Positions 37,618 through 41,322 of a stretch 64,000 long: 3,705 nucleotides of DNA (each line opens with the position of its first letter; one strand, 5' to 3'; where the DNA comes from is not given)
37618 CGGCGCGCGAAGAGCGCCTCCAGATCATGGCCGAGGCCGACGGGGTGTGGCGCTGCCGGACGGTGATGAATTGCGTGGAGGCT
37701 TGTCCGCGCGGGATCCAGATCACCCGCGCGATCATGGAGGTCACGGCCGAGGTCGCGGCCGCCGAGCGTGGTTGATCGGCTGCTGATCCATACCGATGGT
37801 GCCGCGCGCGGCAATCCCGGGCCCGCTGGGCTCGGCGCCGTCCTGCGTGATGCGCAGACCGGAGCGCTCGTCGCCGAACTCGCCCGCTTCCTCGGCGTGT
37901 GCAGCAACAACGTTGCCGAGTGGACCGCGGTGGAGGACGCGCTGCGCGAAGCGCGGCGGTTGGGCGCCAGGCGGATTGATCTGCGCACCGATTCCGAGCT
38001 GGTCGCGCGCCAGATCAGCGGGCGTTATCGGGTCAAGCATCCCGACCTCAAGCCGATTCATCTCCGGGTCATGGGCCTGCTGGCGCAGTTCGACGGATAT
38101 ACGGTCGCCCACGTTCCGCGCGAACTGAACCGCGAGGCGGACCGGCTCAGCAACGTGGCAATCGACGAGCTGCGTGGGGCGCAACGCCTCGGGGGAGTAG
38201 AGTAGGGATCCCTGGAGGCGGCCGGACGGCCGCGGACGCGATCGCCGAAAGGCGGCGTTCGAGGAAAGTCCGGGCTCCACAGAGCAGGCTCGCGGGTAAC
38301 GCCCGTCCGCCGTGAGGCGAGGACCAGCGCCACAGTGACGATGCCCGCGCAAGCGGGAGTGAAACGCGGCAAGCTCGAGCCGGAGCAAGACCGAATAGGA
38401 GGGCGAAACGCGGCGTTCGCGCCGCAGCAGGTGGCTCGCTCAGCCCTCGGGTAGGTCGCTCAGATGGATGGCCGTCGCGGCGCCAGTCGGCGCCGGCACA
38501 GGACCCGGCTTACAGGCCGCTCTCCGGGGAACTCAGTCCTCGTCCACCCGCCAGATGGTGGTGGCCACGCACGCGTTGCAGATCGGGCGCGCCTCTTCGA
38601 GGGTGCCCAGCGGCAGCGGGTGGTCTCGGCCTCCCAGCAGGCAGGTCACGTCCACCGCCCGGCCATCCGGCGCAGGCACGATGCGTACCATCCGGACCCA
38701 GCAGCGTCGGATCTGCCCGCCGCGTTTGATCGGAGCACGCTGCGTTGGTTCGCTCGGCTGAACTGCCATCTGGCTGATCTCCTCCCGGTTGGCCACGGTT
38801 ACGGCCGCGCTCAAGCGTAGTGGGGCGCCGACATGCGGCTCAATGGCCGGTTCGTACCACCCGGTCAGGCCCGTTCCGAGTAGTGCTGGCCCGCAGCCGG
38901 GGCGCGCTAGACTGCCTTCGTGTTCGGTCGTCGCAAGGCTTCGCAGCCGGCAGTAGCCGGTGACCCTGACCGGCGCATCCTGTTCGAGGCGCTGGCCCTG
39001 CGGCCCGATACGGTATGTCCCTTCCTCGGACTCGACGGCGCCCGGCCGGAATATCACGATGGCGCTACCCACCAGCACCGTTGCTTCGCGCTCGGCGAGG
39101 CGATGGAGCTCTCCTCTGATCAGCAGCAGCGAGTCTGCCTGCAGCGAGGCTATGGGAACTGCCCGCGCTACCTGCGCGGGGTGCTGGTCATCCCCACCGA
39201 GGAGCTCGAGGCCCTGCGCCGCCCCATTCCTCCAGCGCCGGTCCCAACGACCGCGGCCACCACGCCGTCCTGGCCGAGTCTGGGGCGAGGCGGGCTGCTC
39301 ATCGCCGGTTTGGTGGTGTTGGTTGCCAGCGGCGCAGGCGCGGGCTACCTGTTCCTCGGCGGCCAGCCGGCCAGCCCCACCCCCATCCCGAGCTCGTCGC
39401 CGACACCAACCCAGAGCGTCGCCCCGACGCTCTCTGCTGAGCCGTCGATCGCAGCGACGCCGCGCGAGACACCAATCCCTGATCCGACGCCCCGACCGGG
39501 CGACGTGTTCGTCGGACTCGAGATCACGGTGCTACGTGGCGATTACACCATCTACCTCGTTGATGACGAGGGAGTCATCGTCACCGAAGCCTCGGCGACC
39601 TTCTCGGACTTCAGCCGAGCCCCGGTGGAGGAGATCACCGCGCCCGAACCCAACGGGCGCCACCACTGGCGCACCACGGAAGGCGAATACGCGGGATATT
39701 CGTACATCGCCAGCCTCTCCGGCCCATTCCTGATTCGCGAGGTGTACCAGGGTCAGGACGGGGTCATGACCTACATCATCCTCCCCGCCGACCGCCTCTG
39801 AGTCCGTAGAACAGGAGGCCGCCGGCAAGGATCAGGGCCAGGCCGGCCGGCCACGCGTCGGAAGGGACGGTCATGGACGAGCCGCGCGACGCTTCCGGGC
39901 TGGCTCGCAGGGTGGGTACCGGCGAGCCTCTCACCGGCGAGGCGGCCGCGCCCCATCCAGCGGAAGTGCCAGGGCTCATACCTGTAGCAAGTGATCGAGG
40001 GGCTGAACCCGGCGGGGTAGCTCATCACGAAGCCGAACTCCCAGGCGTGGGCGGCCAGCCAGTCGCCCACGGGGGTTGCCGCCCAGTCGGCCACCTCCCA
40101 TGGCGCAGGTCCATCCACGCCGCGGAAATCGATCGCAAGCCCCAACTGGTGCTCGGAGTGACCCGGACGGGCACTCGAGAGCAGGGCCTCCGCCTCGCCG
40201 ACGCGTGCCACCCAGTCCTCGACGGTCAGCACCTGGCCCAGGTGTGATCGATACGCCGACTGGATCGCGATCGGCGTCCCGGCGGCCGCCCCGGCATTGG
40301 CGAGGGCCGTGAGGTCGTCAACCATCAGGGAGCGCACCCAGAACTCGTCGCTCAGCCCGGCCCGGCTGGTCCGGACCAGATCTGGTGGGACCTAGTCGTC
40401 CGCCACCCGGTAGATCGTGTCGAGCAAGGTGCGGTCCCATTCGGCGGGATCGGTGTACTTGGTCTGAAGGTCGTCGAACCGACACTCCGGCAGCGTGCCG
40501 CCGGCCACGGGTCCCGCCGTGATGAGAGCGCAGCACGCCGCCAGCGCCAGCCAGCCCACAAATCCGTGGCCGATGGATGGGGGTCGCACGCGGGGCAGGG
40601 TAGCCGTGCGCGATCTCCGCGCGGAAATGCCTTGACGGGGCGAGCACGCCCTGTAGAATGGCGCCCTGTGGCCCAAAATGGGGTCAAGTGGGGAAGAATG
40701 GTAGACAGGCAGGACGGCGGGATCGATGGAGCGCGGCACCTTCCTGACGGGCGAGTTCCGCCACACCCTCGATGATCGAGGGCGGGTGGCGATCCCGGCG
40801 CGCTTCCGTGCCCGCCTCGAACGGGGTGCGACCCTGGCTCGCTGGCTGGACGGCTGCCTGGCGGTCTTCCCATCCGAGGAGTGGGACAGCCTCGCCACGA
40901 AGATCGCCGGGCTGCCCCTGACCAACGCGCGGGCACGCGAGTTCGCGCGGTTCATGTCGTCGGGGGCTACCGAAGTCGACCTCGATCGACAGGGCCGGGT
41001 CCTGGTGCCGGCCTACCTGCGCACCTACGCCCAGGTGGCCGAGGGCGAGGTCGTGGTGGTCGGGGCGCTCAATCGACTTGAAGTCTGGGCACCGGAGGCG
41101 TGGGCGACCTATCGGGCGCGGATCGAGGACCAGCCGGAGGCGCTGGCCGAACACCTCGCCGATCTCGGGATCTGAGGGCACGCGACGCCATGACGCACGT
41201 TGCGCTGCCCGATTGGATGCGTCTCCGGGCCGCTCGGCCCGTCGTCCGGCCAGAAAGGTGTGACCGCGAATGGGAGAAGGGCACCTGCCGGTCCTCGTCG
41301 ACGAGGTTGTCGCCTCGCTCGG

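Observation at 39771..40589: VanY-like M15 D,D-carboxypeptidase gene split by an in-frame amber codon at a conserved Tyr position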

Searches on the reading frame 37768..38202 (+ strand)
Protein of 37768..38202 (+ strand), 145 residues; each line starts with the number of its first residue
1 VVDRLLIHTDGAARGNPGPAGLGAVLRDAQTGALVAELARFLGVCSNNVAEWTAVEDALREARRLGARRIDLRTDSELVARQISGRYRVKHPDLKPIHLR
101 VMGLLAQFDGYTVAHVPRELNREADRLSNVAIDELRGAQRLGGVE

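Call 41: search_protein_families(library=pfam, proteins=[window:37768-38202:+], max_evalue=0.001)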
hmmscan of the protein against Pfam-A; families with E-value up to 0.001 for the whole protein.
window:37768-38202:+ (145 aa): 2 families
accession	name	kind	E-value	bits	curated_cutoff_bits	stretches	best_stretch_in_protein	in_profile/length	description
PF13456.12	RVT_3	-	3.8e-22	78.9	21.6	1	9-130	2-122/123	Reverse transcriptase-like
PF00075.30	RNase_H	-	1.5e-09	38.6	25.8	1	5-83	4-75/141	RNase H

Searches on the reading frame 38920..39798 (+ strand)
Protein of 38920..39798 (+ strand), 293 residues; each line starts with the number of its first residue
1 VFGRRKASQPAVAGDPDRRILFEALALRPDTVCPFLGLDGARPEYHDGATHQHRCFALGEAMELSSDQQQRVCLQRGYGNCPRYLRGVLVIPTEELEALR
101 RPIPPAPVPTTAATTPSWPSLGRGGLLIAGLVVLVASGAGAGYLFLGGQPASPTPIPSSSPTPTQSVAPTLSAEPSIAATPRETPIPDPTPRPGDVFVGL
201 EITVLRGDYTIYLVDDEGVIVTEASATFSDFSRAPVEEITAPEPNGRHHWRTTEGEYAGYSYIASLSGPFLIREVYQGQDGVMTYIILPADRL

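Call 41: search_protein_families(library=pfam, proteins=[window:38920-39798:+], max_evalue=0.001)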
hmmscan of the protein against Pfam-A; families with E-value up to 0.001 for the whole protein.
window:38920-39798:+ (293 aa): 0 families

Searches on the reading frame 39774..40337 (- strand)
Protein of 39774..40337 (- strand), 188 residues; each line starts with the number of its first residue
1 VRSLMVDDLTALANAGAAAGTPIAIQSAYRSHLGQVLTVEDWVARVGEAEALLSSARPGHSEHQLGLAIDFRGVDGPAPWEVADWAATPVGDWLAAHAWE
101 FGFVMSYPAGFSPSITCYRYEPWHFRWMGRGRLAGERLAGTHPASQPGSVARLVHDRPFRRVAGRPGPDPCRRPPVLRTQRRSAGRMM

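Call 6: search_protein_families(library=pfam, proteins=[window:39774-40337:-], max_evalue=0.01)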
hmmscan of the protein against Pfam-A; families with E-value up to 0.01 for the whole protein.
seq(188 aa): 1 family
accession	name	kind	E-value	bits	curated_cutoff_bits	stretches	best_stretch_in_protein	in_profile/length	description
PF02557.22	VanY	-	5.6e-27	94.6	25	1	2-129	5-131/132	D-alanyl-D-alanine carboxypeptidase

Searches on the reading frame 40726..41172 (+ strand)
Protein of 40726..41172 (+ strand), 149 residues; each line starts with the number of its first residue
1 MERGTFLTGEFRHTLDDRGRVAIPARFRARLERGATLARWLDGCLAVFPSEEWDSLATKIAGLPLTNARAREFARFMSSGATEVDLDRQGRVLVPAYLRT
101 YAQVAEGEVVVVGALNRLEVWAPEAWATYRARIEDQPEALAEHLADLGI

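Call 23: list_cluster_members(proteins=[P0001, window:40726-41172:+, window:41270-42223:+, window:38920-39798:+])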
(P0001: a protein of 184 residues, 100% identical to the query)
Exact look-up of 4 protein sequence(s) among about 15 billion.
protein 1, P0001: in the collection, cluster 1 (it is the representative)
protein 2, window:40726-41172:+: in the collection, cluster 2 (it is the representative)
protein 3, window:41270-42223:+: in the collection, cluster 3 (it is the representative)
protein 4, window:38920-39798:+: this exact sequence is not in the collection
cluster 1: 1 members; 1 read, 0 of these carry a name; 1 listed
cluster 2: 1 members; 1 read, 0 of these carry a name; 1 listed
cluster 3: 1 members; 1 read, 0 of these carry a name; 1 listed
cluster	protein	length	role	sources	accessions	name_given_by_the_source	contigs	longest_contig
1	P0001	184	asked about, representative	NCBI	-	-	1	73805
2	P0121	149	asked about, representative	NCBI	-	-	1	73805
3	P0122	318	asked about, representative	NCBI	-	-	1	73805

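Call 24: find_encoding_contigs(protein=P0122, flank=3000, max_places=3)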
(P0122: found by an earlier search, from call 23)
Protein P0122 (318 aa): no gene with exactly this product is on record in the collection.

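Call 41: search_protein_families(library=pfam, proteins=[window:40726-41172:+], max_evalue=0.001)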
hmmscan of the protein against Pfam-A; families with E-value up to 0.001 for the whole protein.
window:40726-41172:+ (149 aa): 1 family
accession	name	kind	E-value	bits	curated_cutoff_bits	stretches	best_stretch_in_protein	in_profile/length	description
PF02381.23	MraZ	-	2.9e-31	107.7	23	2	77-137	1-61/72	MraZ protein, putative antitoxin-like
